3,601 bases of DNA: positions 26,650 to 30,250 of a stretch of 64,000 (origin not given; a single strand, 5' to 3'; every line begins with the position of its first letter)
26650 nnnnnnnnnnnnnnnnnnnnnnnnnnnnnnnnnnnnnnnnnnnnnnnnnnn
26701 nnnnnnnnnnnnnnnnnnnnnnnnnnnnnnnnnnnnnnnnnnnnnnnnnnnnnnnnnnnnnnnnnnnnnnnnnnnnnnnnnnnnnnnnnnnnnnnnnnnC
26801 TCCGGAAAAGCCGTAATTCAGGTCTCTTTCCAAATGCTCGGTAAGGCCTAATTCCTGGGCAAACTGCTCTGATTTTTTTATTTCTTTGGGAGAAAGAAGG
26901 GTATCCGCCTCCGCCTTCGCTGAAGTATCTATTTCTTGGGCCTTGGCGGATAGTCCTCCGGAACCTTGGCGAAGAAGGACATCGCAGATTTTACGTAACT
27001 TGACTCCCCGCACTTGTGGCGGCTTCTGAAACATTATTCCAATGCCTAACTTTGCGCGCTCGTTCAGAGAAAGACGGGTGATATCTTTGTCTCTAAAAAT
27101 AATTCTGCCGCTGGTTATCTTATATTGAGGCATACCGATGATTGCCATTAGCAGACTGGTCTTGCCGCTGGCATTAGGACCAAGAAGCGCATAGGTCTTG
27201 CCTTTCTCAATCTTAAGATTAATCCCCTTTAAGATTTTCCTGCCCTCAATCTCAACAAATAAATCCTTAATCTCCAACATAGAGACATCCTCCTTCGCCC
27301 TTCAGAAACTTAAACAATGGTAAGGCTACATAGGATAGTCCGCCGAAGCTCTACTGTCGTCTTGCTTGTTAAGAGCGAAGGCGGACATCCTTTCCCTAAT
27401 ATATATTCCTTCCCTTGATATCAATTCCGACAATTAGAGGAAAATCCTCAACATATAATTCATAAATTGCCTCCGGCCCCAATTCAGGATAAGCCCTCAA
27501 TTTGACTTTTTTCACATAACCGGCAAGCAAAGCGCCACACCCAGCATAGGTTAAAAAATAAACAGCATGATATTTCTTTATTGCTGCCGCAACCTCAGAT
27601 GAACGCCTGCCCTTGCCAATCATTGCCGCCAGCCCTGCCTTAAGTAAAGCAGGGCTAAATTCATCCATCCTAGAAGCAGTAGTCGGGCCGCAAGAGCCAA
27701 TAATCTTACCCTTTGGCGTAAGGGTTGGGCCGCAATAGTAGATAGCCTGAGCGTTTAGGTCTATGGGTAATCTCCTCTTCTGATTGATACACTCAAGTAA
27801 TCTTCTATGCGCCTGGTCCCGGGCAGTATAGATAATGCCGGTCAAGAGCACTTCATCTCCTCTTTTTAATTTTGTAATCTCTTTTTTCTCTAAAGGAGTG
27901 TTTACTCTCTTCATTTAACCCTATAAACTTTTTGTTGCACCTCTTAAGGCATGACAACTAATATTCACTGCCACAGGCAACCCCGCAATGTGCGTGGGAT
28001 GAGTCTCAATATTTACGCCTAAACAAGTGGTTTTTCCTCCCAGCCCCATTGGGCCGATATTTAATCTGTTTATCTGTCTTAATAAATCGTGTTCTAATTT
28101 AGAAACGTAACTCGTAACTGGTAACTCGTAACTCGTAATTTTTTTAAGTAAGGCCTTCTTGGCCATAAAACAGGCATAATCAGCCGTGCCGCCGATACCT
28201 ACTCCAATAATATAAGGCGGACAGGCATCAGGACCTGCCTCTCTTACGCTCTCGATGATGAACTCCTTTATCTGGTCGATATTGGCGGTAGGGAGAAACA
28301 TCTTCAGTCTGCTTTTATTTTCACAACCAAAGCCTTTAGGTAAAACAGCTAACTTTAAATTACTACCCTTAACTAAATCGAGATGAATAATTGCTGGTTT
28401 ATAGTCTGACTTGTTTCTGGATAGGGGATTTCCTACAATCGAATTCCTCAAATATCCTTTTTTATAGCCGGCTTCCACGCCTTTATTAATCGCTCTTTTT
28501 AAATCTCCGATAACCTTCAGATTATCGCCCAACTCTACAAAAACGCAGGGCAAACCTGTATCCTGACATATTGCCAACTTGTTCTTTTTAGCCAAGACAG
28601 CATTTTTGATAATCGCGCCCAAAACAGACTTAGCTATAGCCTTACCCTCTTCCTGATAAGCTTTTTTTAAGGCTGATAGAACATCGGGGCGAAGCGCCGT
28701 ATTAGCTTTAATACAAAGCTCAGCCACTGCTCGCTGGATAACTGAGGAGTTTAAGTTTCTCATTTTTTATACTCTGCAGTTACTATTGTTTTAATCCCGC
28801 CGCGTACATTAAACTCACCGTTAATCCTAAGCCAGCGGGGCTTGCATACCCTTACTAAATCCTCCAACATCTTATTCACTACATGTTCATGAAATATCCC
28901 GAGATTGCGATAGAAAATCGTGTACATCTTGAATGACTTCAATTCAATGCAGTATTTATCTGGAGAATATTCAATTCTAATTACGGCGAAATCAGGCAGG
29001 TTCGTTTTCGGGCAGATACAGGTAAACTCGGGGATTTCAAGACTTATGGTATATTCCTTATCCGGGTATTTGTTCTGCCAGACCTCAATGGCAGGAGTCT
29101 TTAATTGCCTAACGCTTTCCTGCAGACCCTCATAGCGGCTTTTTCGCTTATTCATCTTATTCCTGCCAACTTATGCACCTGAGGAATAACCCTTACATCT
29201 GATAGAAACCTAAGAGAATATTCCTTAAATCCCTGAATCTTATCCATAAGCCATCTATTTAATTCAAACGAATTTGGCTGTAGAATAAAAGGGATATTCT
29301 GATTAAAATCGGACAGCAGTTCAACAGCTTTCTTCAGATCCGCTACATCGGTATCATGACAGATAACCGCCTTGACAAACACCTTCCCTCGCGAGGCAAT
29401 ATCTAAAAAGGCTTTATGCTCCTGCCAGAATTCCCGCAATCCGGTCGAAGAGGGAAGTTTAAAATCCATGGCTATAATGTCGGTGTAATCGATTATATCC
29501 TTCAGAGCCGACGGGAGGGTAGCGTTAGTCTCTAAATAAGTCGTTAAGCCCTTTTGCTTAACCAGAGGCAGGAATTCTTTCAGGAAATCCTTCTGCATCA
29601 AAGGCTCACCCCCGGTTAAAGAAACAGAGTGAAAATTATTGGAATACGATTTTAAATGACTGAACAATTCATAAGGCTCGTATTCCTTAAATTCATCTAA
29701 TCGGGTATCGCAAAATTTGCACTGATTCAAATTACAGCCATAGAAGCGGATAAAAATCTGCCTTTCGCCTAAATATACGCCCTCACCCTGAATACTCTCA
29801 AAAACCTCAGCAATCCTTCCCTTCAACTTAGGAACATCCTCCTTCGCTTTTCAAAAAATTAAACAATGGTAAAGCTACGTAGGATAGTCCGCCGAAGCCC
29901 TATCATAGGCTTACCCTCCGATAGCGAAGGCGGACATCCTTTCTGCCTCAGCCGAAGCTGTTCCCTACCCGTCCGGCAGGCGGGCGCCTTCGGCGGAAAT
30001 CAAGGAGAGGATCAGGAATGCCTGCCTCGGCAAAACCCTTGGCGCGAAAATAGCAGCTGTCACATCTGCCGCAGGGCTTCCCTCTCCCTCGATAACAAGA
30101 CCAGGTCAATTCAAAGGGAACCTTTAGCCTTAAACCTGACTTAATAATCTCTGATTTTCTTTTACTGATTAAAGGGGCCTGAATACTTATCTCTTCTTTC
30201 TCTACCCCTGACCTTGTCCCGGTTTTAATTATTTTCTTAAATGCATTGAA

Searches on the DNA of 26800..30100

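Call 7: search_rna_families(source=window, start=26800, end=30100, threshold=evalue, max_evalue=10, show_alignments=3)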
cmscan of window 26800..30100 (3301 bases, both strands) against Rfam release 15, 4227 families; matches with E-value up to 10: 3.
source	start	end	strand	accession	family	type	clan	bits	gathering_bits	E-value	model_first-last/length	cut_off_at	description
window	27758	27919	+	RF02178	SMCR2_2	Gene; lncRNA;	-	16.8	55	5.4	1-165/165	no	Smith-Magenis syndrome chromosome region, candidate 2 conserved region 2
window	27889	27946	-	RF01306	sR52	Gene; snRNA; snoRNA; CD-box;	-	15.4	50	6.2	1-60/60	no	Small nucleolar RNA sR52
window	29779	29837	-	RF01762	whalefall-1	Gene; sRNA;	-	13.4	37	9.7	1-56/56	no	Whalefall-1 RNA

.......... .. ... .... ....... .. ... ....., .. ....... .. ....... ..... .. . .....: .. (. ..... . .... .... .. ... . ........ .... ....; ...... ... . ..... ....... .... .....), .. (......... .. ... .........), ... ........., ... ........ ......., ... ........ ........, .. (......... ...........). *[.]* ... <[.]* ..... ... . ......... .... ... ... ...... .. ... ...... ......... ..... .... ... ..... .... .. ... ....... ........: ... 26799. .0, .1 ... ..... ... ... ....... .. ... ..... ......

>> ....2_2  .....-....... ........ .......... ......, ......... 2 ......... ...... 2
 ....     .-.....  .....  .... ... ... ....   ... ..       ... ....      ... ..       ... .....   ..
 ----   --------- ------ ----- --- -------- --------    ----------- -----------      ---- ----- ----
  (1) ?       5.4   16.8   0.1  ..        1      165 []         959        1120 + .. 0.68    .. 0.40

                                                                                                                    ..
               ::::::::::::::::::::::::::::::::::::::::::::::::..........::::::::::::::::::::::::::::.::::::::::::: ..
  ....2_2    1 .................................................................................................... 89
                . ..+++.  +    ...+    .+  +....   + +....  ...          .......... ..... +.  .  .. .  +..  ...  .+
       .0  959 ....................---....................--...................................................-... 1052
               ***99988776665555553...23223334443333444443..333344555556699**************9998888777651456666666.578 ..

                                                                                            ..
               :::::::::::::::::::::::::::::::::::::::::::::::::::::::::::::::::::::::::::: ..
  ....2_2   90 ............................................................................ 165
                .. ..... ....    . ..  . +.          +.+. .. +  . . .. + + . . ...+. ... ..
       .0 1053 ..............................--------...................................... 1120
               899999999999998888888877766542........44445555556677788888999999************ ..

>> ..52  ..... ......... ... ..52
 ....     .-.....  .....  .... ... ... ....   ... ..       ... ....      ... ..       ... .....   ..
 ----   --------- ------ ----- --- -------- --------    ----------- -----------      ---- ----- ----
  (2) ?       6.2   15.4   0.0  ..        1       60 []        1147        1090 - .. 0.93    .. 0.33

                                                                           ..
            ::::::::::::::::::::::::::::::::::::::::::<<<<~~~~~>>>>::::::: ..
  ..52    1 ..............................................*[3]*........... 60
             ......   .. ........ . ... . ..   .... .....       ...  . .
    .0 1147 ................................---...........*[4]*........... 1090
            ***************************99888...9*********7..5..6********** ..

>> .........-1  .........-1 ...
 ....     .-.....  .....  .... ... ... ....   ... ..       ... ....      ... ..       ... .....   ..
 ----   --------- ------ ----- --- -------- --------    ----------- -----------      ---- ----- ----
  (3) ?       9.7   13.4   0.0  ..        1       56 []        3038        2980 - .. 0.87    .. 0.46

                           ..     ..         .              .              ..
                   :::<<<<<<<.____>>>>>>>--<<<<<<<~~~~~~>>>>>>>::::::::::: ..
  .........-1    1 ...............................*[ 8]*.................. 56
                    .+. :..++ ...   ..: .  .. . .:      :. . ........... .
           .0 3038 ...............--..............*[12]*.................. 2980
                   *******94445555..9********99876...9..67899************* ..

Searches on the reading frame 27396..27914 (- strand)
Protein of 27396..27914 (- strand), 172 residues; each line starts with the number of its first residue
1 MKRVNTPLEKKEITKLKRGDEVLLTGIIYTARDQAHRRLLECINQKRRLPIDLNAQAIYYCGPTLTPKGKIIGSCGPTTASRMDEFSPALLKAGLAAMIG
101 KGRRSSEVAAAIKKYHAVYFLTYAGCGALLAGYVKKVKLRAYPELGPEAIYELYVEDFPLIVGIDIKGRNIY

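Call 11: search_protein_families(library=pfam, proteins=[window:27396-27914:-])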
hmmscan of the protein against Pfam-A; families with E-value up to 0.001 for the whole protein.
window:27396-27914:- (172 aa): 1 family
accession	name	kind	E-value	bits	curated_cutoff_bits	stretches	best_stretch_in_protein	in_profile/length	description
PF05683.17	Fumerase_C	-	9.9e-53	179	22.2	1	5-172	32-202/205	Fumarase C-terminus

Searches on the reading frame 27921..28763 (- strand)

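Call 11: search_protein_families(library=pfam, proteins=[window:27921-28763:-])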
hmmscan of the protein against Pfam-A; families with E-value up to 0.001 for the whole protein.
window:27921-28763:- (280 aa): 1 family
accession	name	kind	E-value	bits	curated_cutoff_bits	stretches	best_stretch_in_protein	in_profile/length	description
PF05681.19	Fumerase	-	1.9e-101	339.4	25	1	11-277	2-268/270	Fumarate hydratase (Fumerase)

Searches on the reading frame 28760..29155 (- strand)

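Call 11: search_protein_families(library=pfam, proteins=[window:28760-29155:-])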
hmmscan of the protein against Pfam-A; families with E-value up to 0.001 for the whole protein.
window:28760-29155:- (131 aa): 1 family
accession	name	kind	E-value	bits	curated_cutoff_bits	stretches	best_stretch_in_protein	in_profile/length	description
PF14489.11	QueF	-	2e-31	108.5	27.3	1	54-131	1-78/81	QueF-like protein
